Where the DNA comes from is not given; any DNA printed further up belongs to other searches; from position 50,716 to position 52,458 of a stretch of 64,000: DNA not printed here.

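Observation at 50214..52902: Low-GC AAA+ ATPase gene bracketed by ~400-bp near-identical direct repeats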

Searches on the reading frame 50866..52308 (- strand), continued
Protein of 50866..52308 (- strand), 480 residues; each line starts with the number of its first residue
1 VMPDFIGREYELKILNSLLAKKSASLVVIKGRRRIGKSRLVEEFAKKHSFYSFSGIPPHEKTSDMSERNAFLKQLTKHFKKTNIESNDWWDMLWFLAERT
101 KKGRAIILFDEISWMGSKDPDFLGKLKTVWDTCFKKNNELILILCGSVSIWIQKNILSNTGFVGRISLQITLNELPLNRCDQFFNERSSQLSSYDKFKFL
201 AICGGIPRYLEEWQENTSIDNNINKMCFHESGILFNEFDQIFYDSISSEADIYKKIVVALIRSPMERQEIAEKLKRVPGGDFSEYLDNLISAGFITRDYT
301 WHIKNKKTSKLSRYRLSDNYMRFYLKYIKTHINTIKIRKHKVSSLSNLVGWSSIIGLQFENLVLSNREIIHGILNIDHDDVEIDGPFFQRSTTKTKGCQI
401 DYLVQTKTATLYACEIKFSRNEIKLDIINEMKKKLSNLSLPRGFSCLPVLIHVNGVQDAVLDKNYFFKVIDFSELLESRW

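Call 33: find_related_loci(query=window:50866-52308:-, collection=genome_contigs, flank=6000)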
Query window:50866-52308:- (480 aa) in genome_contigs; peptide patterns used: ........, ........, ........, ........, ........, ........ (x = any residue, [..] = any of these).
128 stretches matched a pattern; 7 encode a relative of the query (tblastn E <= 1e-3); 6 distinct loci.
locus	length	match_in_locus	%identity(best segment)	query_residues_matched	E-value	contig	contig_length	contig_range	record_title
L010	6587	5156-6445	95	1-430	0e+0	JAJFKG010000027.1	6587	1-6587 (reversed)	MAG: Gammaproteobacteria bacterium isolate OFTM122 OFTM122_26, whole genome shotgun sequence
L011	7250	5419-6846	78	2-477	0e+0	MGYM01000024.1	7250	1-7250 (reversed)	MAG: Gammaproteobacteria bacterium RIFCSPLOWO2_02_FULL_38_11 rifcsplowo2_02_scaffold_18756, whole genome shotgun sequenc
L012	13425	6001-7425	76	2-476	0e+0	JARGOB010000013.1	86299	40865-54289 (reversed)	MAG: Coxiellaceae bacterium isolate bin_ce_oilr1.021 NODE_279_length_86299_cov_59.278257, whole genome shotgun sequence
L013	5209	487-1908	53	3-476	8e-159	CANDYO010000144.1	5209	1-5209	MAG: Rickettsiales bacterium isolate NGIII-112018-120 genome assembly, contig: NGIII-112018-C21803, whole genome shotgun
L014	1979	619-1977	53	3-455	9e-159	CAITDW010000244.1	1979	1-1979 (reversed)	uncultured Candidatus Saccharibacteria bacterium isolate Umea3_bin-0930 genome assembly, contig: bin-0930:244/259, whole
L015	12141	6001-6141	72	21-67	1e-15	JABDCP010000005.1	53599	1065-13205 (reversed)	MAG: Candidatus Dependentiae bacterium isolate BWMinHeated_Nextera77_MAG3 3300020828.a:Ga0207145_1005, whole genome shot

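Call 34: search_dna_similar(query=window:50866-52308:-, collection=plasmids, mode=protein, max_rows=15)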
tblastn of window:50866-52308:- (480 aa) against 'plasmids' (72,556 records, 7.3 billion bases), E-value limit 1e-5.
Records with a match: 150; places in all: 167; records where one place covers at least 80% of the query: 51.
Best place of each record, by identity: 60-80% 1; <60% 149.
By first word of the organism name: Rhizobium 18; Natrinema 9; Haladaptatus 9; Haloferax 7; Vibrio 7; Halorussus 6; Natribaculum 5; Halobaculum 5; Mesorhizobium 4; Natronorubrum 4; and 53 more.
By predicted mobility (MOB-suite, as given by PLSDB): non-mobilizable 119; conjugative 20; mobilizable 11.
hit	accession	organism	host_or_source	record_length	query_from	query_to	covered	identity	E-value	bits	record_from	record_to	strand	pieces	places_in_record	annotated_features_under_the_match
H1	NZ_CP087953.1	Desulfosarcina sp. BuS5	-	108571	5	479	99%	43.5%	4e-117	385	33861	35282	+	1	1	ATP-binding protein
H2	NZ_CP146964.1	Butyrivibrio fibrisolvens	Bovinae,Bovine rumen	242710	6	470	97%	26.3%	6e-30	131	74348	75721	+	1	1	ATP-binding protein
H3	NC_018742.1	Emticicia oligotrophica DSM 17448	warm spring water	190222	6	446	92%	26.5%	3e-32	138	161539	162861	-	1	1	ATP-binding protein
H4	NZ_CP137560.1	Segatella hominis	Homo sapiens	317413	1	419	87%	27.6%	7e-31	134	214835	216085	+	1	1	ATP-binding protein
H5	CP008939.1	Candidatus Paracaedimonas acanthamoebae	Acanthamoeba polyphaga HN-3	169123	6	426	88%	27.4%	5e-32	137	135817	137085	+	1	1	hypothetical protein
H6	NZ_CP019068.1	Halorientalis sp. IM1011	cell culture,saltern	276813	2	478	99%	23.5%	2e-19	99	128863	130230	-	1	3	ATP-binding protein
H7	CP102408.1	Fusobacteria bacterium ZRK30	pure culture,cold seep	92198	27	428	84%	27.1%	6e-24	113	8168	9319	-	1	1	ATP-binding protein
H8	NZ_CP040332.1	Natrinema versiforme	-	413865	2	438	91%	24.7%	3e-23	111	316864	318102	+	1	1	ATP-binding protein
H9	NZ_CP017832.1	Butyrivibrio hungatei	Bovine,cell culture,rumen ...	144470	6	419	86%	25.4%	4e-26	119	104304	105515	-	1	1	ATP-binding protein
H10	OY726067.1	Phocaeicola massiliensis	-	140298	2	425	88%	24.6%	2e-26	120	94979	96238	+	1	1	none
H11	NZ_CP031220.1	Malaciobacter mytili LMG 24559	cell culture,Mussels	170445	27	425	83%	25.9%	4e-24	114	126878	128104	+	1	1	ATP-binding protein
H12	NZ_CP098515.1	Haloplanus sp. GDY1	cell culture,salt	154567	2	435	90%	23.7%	9e-17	91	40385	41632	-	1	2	ATP-binding protein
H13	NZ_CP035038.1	Sinorhizobium fredii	single cell,soil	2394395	5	388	80%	26.4%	2e-20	102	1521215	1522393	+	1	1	none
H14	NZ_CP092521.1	Cetobacterium somerae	Danio rerio,tissue sample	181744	27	443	87%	24.2%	1e-20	102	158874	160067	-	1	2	ATP-binding protein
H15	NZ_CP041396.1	Bacteroides ovatus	Homo sapiens,cell culture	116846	27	440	86%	24.4%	5e-10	70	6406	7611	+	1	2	ATP-binding protein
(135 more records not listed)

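Call 35: search_dna_similar(query=window:50866-52308:-, collection=phages, mode=protein, max_rows=10)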
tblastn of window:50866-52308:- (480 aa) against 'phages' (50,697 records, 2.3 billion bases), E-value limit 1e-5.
Records with a match: 7; places in all: 7; records where one place covers at least 80% of the query: 3.
Best place of each record, by identity: <60% 7.
By first word of the organism name: Bacteriophage 6; Wolbachia 1.
By host as written in the record: - 6; Wolbachia sp. wRi_AMD 1.
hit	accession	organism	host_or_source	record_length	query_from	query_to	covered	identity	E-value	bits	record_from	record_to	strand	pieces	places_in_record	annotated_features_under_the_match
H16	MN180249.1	Wolbachia phage WO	Wolbachia sp. wRi_AMD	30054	1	434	90%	28.2%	2e-40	160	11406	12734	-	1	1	hypothetical protein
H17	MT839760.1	Bacteriophage sp.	human fecal samples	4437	3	419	87%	27.6%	5e-29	127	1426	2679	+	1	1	record has no annotation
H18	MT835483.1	Bacteriophage sp.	human fecal samples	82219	2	425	88%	24.6%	8e-27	120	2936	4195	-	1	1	record has no annotation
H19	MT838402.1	Bacteriophage sp.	human fecal samples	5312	5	327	67%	28.9%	2e-27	122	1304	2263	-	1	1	record has no annotation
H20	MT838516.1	Bacteriophage sp.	human fecal samples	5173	5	327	67%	28.3%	3e-25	115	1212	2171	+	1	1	record has no annotation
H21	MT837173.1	Bacteriophage sp.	human fecal samples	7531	27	339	65%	26.3%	2e-17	91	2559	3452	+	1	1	record has no annotation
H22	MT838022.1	Bacteriophage sp.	human fecal samples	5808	27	337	65%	25.2%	2e-14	82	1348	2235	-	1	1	record has no annotation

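Call 37: find_related_loci(query=window:50866-52308:-, collection=metagenome_contigs, flank=5000)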
Query window:50866-52308:- (480 aa) in metagenome_contigs; peptide patterns used: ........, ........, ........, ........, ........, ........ (x = any residue, [..] = any of these).
234 stretches matched a pattern; 5 encode a relative of the query (tblastn E <= 1e-3); 5 distinct loci.
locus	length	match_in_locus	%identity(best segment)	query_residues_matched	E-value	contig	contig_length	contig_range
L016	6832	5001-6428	78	2-477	0e+0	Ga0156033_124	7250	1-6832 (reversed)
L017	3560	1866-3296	54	1-477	3e-179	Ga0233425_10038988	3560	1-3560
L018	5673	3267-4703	55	1-479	3e-163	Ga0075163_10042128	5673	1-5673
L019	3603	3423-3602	97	1-60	3e-32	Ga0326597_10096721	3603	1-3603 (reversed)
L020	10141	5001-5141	72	21-67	5e-16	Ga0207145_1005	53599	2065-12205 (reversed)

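Call 40: find_encoding_contigs(protein=P0124, flank=5000, max_places=4)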
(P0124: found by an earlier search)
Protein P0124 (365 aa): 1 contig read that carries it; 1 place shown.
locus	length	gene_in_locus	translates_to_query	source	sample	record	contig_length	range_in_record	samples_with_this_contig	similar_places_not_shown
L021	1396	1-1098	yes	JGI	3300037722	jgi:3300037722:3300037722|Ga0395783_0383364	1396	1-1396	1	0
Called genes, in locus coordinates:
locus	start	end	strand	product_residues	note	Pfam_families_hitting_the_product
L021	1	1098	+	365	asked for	?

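Call 60: predict_structure(alignment_id=A4)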
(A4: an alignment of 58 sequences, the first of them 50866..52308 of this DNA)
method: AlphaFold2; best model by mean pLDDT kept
length: 480 residues; sequences in the alignment: 58
mean_pLDDT: 89.4   pTM: 0.85
mean pLDDT of the five models: 89.4, 88.8, 88.6, 86.3, 85.7
residues with pLDDT >= 90: 308; 70-90: 154; 50-70: 14; < 50: 4
segments of 3 or more residues with pLDDT < 50: none
pLDDT, mean of each block of 10 residues (from residue 1): 75 96 94 90 96 88 90 93 85 95 96 87 92 94 88 85 80 90 84 92 91 90 91 83 63 89 90 85 88 89 90 91 90 86 82 91 92 94 93 88 96 95 96 94 95 95 96 76
secondary structure, 60 per line:
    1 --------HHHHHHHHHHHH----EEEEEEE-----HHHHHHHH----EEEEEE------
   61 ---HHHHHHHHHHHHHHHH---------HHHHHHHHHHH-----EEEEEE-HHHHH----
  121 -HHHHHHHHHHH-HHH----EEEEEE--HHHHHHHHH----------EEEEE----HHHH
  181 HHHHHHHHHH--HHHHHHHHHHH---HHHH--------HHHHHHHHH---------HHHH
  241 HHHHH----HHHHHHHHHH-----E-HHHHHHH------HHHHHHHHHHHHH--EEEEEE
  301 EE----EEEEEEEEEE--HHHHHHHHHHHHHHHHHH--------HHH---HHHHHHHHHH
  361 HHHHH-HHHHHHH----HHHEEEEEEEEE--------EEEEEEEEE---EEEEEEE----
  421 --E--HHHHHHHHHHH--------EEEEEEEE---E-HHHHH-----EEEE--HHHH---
elements in order: H9-20 E25-31 H37-44 E49-54 H64-79 H89-99 E105-110 H112-116 H122-132 E141-146 H149-157 E168-172 H177-190 H193-203 H207-210 H219-227 H237-245 H250-259 H267-273 H280-292 E295-302 E307-316 H319-336 H351-365 H367-373 E381-389 E398-406 E410-416 H426-436 E445-452 H458-462 E468-471 H474-477

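Call 62: fold_search(model_id=the predicted structure, library=pdb)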
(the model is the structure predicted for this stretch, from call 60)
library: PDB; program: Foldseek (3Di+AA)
matches with E <= 10: 1558; with E <= 0.001: 583
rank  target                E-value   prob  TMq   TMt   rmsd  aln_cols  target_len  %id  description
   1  6mfv_A                8.9e-11  1.00  0.30  0.24  19.2       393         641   15  Crystal structure of the Signal Transduction ATPase with Numerous Domains (STAND) protein with a tetratricopeptide rep (released 2019-02-20)
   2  2qen                  3.0e-10  1.00  0.49  0.65   5.1       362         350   17  The walker-type atpase paby2304 of pyrococcus abyssi (released 2008-07-01)
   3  2fna_A                5.0e-10  1.00  0.48  0.63   5.1       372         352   16  Crystal structure of an archaeal aaa+ atpase (sso1545) from sulfolobus solfataricus p2 at 2.00 A resolution (released 2006-02-07)
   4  7xx2_A                5.0e-10  1.00  0.46  0.29   7.2       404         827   13  Cryo-EM structure of Sr35 resistosome induced by AvrSr35 R381A (released 2022-11-02)
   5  9ria_B                5.6e-10  1.00  0.46  0.28   6.4       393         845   11  Cryo-EM structure of tomato NRC3-AVRcap1b complex (released 2025-07-23)
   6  9ria_A                8.7e-10  1.00  0.44  0.27   7.1       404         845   11  Cryo-EM structure of tomato NRC3-AVRcap1b complex (released 2025-07-23)
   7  7xc2_A                1.5e-09  1.00  0.45  0.27   7.2       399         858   14  Cryo EM structure of oligomeric complex formed by wheat CNL Sr35 and the effector AvrSr35 of the wheat stem rust patho (released 2022-09-21)
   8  3sfz                  2.2e-09  1.00  0.34  0.16  18.9       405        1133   12  Crystal structure of full-length murine Apaf-1 (released 2011-08-24)
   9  1z6t_B                2.5e-09  1.00  0.33  0.28  19.7       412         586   13  Structure of the apoptotic protease-activating factor 1 bound to ADP (released 2005-04-19)
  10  1w5t_A                2.8e-09  1.00  0.42  0.49  10.9       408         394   13  Structure of the Aeropyrum Pernix ORC2 protein (ADPNP-ADP complexes) (released 2004-10-05)
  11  9ri9_B                3.1e-09  1.00  0.46  0.27   6.2       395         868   11  Cryo-EM structure of the tomato NRC3 hexameric resistosome (released 2025-07-23)
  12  9h2l_A                4.1e-09  1.00  0.46  0.27   5.9       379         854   13  Cryo-EM structure of an octameric G10-resistosome from wheat (released 2025-09-24)
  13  9qlv_A                5.4e-09  1.00  0.46  0.30   8.4       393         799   15  Cryo-EM structure of Arabidopsis TIR-NLR WRR4A tetramer in complex with effector CCG40 (released 2026-04-08)
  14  8s0c_E                7.2e-09  1.00  0.33  0.41  16.9       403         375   13  H. sapiens ORC1-5 bound to double stranded DNA as part of the MCM-ORC complex (released 2024-10-02)
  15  7jpq_D                7.6e-09  1.00  0.31  0.35  16.0       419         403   14  ORC-O2-5: Human Origin Recognition Complex (ORC) with subunits 2,3,4,5 (released 2020-09-02)
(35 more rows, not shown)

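Call 83: search_protein_families(library=pfam, proteins=[L012:1808-2968:+, L012:3268-4422:+, L012:4424-5719:-, L012:7440-8948:-, L012:9520-12657:-, L011:1075-2112:+, L011:2176-3333:-, L011:4039-4959:+], max_evalue=0.00001)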
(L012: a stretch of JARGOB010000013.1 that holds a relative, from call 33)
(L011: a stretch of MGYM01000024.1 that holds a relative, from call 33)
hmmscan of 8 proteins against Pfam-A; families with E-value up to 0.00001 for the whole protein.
L012:1808-2968:+ (386 aa): 1 family
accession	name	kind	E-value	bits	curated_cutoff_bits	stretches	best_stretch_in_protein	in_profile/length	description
PF14397.11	ATPgrasp_ST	-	3.2e-09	36.8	31.4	1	176-378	55-263/278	Sugar-transfer associated ATP-grasp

L012:3268-4422:+ (384 aa): 3 families
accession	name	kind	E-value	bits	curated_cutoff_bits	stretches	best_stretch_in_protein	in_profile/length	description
PF13635.12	DUF4143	-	7.1e-42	143.3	28.1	1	173-329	1-159/160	Domain of unknown function (DUF4143)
PF13173.12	AAA_14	-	3.8e-30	105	27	1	17-136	2-128/129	AAA domain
PF13401.12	AAA_22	-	2e-06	28.6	27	0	60-101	75-118/130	AAA domain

L012:4424-5719:- (431 aa): 4 families
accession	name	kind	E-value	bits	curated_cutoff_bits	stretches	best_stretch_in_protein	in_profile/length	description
PF25390.1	WD40_RLD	-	1.8e-51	176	150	1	45-377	30-363/363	RCC1-like domain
PF13540.12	RCC1_2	-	1.5e-35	120.5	22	1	205-233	1-29/30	Regulator of chromosome condensation (RCC1) repeat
PF00415.24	RCC1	-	3.6e-20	72.7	21.7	1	170-218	2-50/50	Regulator of chromosome condensation (RCC1) repeat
PF20082.4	DUF6476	-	5.4e-07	29.9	24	0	351-383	41-73/91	Family of unknown function (DUF6476)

L012:7440-8948:- (502 aa): 2 families
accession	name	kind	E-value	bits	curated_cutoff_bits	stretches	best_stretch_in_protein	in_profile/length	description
PF00916.26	Sulfate_transp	-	1.2e-52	179.4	23.2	1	15-371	1-379/380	Sulfate permease family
PF01740.26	STAS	-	6e-08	32.9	22.6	1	410-494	5-92/106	STAS domain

L012:9520-12657:- (1045 aa): 1 family
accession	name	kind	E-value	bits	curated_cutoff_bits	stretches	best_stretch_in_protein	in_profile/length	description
PF00873.25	ACR_tran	-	0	1091.9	28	1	5-1033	1-1021/1021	AcrB/AcrD/AcrF family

L011:1075-2112:+ (345 aa): 1 family
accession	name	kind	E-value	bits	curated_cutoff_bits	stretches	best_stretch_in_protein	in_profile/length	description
PF01208.23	URO-D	-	4.7e-126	420.9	23.9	1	1-342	1-346/346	Uroporphyrinogen decarboxylase (URO-D)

L011:2176-3333:- (385 aa): 4 families
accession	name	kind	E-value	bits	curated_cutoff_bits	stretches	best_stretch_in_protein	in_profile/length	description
PF07690.21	MFS_1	-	7.2e-42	144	33.4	1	17-352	6-346/347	Major Facilitator Superfamily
PF00083.30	Sugar_tr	-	2.3e-11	43.7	22.3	1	40-185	44-194/452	Sugar (and other) transporter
PF06609.19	TRI12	-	4.9e-06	25.7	23.2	1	19-268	56-301/599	Fungal trichothecene efflux pump (TRI12)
PF05977.19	MFS_3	-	8.9e-06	24.8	27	1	57-181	60-189/524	Transmembrane secretion effector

L011:4039-4959:+ (306 aa): 1 family
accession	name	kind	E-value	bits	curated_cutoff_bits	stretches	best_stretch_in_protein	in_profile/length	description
PF00905.27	Transpeptidase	-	1.7e-45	155.9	22.1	1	77-300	24-298/299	Penicillin binding protein transpeptidase domain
